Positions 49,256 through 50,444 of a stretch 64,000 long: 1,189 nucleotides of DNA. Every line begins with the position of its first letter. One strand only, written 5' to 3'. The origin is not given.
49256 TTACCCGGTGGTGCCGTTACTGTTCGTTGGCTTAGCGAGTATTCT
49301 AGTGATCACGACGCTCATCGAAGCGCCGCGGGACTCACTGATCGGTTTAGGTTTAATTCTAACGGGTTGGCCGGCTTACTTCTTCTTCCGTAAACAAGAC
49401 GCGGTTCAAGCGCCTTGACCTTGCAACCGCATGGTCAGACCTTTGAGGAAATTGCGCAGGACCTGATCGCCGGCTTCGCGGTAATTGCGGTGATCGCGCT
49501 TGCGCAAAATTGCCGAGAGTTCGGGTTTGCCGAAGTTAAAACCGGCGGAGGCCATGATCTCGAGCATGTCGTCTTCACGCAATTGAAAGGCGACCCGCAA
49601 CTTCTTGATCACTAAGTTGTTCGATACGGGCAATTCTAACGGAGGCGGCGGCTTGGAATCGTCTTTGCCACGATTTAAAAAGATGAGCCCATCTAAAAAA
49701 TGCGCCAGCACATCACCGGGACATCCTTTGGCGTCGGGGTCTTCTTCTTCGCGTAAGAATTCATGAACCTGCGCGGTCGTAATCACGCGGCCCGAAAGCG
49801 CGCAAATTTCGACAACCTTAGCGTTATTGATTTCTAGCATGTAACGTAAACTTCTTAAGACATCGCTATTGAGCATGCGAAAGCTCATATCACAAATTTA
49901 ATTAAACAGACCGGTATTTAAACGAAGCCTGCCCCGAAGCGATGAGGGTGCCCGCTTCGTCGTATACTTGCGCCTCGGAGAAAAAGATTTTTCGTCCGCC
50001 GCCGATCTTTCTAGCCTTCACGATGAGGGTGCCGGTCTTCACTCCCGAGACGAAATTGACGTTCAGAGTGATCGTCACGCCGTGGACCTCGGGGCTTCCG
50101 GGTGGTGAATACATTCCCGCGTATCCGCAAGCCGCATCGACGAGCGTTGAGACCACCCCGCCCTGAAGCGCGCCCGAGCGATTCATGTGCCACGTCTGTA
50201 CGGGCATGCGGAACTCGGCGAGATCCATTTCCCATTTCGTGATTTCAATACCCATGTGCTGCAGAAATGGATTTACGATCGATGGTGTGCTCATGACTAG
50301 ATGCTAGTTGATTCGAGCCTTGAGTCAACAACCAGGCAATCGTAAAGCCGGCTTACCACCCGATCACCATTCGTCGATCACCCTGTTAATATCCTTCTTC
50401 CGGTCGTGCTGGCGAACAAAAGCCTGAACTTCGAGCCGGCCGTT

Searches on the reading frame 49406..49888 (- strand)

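Call 96: search_protein_families(library=pfam, proteins=[window:49406-49888:-], max_evalue=0.001)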
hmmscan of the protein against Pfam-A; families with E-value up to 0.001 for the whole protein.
window:49406-49888:- (160 aa): 1 family
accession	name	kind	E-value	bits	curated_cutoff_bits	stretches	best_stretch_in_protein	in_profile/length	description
PF07308.18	DUF1456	-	1e-47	160.6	27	2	90-156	1-67/68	Protein of unknown function (DUF1456)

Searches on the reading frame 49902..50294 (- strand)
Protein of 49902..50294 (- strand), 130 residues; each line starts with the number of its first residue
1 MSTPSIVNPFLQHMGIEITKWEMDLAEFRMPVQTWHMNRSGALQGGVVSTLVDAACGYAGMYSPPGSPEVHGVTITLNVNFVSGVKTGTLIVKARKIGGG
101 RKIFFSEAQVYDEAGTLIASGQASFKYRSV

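Call 96: search_protein_families(library=pfam, proteins=[window:49902-50294:-], max_evalue=0.001)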
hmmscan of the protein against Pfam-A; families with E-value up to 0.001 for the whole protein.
window:49902-50294:- (130 aa): 1 family
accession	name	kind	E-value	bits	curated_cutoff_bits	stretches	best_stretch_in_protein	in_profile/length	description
PF03061.28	4HBT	-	2.3e-09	37.9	20.6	1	41-118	2-78/79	Thioesterase superfamily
